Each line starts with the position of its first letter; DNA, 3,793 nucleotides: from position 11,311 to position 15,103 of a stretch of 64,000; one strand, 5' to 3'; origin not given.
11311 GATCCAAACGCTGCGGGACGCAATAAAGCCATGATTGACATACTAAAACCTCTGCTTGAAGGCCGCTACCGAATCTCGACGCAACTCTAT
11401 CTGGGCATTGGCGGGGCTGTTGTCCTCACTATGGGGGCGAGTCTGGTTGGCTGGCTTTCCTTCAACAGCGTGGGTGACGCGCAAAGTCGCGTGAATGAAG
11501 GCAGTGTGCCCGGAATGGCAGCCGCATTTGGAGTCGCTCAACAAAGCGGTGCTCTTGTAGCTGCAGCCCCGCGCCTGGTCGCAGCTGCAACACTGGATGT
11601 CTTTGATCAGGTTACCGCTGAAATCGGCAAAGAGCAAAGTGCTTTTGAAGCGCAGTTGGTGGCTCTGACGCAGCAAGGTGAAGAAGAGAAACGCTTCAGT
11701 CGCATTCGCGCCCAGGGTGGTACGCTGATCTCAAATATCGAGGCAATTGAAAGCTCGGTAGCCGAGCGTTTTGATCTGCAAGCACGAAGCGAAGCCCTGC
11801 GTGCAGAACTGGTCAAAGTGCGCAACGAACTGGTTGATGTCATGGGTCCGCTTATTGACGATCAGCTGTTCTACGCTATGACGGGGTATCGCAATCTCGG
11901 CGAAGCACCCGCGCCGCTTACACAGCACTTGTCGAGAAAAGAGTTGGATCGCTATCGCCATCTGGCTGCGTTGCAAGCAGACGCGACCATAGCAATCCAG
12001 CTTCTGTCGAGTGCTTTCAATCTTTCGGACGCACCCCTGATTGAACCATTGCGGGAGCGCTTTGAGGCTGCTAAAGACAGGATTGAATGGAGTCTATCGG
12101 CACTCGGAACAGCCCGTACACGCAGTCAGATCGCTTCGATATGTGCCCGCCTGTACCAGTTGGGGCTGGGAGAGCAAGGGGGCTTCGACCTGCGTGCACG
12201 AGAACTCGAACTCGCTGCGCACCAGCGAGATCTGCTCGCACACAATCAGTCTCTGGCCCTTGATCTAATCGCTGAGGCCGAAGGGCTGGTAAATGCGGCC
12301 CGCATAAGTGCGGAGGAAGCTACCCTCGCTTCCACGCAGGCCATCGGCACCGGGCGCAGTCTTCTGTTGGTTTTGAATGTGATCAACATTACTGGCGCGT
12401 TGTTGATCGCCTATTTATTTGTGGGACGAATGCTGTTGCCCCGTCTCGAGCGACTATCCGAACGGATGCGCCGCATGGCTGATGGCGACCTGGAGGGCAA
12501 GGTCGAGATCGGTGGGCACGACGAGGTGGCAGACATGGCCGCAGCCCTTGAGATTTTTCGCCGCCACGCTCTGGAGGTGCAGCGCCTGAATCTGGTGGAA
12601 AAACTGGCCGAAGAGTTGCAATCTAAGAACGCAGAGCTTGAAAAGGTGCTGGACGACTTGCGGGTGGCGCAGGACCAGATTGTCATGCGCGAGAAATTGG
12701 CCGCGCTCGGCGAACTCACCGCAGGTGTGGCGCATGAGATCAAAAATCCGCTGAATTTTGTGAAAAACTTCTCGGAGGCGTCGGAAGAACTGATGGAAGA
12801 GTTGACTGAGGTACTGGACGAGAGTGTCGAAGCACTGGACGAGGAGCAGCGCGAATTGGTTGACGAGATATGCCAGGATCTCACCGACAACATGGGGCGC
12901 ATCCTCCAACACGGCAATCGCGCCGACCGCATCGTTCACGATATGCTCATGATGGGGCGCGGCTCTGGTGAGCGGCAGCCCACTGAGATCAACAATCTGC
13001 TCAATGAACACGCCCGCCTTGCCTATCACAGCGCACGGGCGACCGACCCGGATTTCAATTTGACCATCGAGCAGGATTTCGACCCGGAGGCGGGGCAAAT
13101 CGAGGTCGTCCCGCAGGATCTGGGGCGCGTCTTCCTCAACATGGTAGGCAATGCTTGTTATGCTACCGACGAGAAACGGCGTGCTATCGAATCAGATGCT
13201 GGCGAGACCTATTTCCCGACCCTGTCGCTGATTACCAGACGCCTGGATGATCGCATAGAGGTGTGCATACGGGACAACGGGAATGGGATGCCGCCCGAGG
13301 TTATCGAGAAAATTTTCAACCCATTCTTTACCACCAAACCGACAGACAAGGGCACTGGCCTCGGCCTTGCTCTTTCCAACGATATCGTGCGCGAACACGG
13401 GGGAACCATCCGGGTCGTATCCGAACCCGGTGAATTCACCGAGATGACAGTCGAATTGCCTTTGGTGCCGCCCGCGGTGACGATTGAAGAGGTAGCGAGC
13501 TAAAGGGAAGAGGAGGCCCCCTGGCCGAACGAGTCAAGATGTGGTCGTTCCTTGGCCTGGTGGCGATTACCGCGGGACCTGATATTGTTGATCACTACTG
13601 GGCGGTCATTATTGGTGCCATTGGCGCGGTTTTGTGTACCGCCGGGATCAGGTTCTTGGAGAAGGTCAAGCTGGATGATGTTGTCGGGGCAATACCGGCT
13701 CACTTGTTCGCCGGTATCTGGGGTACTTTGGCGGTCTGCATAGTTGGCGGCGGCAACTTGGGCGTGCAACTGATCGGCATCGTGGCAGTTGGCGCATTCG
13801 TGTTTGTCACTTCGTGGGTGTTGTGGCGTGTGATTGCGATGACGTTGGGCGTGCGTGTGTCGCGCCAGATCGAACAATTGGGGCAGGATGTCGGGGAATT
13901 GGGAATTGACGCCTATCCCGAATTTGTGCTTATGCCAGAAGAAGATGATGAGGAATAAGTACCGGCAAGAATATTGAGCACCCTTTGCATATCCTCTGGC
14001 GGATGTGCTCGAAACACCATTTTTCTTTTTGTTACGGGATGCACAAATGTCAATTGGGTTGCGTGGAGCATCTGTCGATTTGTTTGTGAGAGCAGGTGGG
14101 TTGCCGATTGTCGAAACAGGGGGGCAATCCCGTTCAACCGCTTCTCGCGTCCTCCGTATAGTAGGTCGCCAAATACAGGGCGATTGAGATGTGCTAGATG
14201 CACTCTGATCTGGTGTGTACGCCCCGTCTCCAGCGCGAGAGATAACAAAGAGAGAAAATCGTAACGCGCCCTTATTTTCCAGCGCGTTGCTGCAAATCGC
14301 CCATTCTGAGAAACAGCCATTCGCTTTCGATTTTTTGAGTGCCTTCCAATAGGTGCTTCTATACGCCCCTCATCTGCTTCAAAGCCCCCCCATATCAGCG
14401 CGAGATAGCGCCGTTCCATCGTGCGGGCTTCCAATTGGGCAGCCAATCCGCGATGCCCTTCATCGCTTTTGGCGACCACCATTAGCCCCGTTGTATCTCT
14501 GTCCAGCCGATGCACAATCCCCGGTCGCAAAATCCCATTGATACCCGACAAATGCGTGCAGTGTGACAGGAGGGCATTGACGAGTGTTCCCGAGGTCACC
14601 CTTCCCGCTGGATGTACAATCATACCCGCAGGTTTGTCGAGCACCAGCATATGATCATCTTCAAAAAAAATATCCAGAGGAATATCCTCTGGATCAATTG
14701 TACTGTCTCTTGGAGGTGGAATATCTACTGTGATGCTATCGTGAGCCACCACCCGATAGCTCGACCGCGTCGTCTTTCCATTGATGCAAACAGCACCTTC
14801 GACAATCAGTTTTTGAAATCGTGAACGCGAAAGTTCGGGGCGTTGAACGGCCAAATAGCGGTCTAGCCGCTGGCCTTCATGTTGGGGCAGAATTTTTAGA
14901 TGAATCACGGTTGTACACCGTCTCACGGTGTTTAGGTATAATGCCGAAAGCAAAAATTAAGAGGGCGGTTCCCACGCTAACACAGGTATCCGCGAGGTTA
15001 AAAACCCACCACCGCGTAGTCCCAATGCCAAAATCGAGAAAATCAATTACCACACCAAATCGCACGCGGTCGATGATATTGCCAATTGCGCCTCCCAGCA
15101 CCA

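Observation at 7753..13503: Partner-switching module wired to a two-component system with a periplasmic binding-protein co-sensor; no sigma factor in the locus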

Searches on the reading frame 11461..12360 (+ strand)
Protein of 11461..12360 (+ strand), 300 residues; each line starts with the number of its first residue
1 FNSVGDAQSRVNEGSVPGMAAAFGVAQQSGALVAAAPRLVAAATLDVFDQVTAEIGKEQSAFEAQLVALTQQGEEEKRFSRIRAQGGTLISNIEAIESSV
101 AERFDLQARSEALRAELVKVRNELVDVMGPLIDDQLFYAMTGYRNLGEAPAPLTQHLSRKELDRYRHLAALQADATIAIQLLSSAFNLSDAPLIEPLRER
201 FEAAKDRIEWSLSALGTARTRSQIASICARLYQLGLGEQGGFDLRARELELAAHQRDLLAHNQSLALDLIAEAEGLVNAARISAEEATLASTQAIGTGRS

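Call 24: search_solved_structures(query=A2, max_evalue=10, show_alignments=1)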
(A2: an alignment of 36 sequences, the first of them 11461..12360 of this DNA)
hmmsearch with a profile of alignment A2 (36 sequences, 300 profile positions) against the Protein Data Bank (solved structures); distinct sequences matched with E-value up to 10: 31.
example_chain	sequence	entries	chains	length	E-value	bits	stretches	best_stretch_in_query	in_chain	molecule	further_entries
3o1h_A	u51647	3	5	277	9.2e-09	38.4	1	18-285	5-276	Sensor protein TorS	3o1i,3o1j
3i9y_A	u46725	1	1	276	1.6e-08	37.7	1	18-284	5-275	Sensor protein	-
5nfd_A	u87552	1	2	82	0.038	16.7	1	47-104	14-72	Kinesin-like protein KIF21A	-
5apw_A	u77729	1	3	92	0.049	16.4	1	47-106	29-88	GENERAL CONTROL PROTEIN GCN4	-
5apq_A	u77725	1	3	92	0.051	16.3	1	47-106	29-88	GENERAL CONTROL PROTEIN GCN4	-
8a3k_UNK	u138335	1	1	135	0.067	15.9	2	45-99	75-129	sc-apCC-4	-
5d3a_A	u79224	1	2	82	0.072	15.8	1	46-104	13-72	Kinesin-like protein KIF21A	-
2jua_A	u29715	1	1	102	0.079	15.7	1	60-125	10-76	de novo protein S836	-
9r1n_A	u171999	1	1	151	0.14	14.9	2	45-99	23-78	sc-apCC-4-DPH-2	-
8qae_A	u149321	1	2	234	0.14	14.9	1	44-127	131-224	sc-apCC-6-SLLA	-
6fia_A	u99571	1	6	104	0.19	14.4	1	72-126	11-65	LINE-1 retrotransposable element ORF1 protein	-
5aps_A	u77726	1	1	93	0.23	14.2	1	47-106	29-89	GENERAL CONTROL PROTEIN GCN4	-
5apu_A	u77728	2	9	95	0.25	14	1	47-106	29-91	GENERAL CONTROL PROTEIN GCN4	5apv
5apt_A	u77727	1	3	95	0.28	13.9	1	47-106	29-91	GENERAL CONTROL PROTEIN GCN4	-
1p68_A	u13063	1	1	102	0.28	13.9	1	60-125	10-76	De novo designed protein S-824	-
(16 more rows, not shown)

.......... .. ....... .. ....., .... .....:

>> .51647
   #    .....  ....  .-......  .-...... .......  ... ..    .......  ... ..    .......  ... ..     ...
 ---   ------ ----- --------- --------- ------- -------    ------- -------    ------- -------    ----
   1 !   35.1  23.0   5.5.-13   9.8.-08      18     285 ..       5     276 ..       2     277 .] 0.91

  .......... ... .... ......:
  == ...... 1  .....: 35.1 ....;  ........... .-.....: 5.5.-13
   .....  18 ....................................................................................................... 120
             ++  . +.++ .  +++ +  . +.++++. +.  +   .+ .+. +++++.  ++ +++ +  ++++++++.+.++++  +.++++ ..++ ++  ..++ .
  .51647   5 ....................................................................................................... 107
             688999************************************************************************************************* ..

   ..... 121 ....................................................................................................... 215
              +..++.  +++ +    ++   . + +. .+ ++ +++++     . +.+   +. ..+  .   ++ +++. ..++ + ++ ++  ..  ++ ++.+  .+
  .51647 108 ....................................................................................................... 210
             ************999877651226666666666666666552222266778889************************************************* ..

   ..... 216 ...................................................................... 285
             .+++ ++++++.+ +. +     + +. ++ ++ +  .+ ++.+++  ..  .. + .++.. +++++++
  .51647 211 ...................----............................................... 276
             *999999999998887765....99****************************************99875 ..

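Call 25: search_protein_families(library=pfam, alignment_id=A2, max_evalue=0.01)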
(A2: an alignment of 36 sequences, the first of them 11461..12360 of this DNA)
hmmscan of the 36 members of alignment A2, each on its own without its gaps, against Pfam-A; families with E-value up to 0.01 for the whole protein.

A. member 1, window:11461-12360:+ (300 aa): 1 family
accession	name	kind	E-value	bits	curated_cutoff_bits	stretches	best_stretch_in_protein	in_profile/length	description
PF21689.3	TorS_sensor_domain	-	9.7e-08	32.3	27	1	16-124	1-109/275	Sensor protein TorS, sensor domain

B. families by the number of members that match (of 36 scanned): 4 families
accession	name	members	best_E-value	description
PF21689.3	TorS_sensor_domain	24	2.1e-11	Sensor protein TorS, sensor domain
PF08663.15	HalX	1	0.0008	HalX domain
PF09280.16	XPC-binding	1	0.0016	XPC-binding domain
PF22422.2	MGH1-like_GH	1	0.004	Mannosylglycerate hydrolase MGH1-like glycoside hydrolase domain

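Call 70: search_protein_representatives(protein=window:11461-12360:+)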
Query: 300 residues. Proteins with E-value up to 0.001 (for the whole library): 486; up to 1e-10: 229; up to 1e-30: 73. The best 150 are listed.
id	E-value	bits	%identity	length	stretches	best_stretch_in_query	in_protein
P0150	1.4e-122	424.9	72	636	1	1-299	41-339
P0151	7.5e-71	255.3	50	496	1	1-299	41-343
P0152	6.3e-69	249.0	47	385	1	1-299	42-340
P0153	2.8e-65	237.0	80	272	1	108-252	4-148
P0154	1.6e-64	234.5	50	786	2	78-299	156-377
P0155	2.1e-62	227.6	47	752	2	75-299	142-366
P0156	4.3e-62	226.6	47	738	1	4-299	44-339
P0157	1.4e-61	224.9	72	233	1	1-163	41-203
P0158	1.0e-59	218.8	45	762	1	1-299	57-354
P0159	3.1e-59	217.2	45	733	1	1-299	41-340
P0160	5.9e-59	216.3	52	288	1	67-299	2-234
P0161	8.1e-59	215.9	46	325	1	1-264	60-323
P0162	2.4e-58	214.3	42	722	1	2-293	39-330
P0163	1.6e-57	211.6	44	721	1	1-299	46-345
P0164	1.2e-55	205.5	60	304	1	1-177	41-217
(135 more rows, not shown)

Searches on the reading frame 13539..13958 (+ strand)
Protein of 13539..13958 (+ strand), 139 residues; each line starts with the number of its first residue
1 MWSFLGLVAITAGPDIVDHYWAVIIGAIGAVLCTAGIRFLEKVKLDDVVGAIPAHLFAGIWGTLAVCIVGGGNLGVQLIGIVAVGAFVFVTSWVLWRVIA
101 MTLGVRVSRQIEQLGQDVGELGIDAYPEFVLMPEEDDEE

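Call 5: search_protein_families(library=pfam, proteins=[window:13539-13958:+], max_evalue=0.01)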
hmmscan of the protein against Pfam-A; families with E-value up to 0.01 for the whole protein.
window:13539-13958:+ (139 aa): 2 families
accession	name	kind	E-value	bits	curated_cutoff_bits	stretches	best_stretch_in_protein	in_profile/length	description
PF00909.26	Ammonium_transp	-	4.1e-24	85.5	23.2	1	6-126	261-399/399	Ammonium Transporter Family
PF01545.26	Cation_efflux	-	0.003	17.8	26.6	1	11-95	95-189/198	Cation efflux family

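Call 29: search_protein_families(library=ncbifam, proteins=[window:13539-13958:+], max_evalue=0.001)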
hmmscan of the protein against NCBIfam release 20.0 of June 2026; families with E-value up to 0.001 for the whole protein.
window:13539-13958:+ (139 aa): 3 families
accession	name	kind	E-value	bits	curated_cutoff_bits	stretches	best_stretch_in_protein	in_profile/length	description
TIGR03644.1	marine_trans_1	hypoth_equivalog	6.1e-37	127.4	514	1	6-129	280-404/404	probable ammonium transporter, marine subtype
TIGR00836.1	amt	subfamily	1.3e-22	80.3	343.3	1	6-126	266-406/406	ammonium transporter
NF007947.0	PRK10666.1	equivalog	0.00046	19.2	657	0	5-126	289-426/428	ammonium transporter AmtB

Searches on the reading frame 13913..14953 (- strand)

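Call 5: search_protein_families(library=pfam, proteins=[window:13913-14953:-], max_evalue=0.01)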
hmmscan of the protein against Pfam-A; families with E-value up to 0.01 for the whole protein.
window:13913-14953:- (346 aa): 2 families
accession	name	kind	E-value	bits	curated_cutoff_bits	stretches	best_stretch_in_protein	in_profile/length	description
PF00849.27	PseudoU_synth_2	-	6.7e-33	114.5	26.8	1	101-255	1-152/152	RNA pseudouridylate synthase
PF01479.30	S4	-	6e-10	39.1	22.8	1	28-73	1-47/48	S4 domain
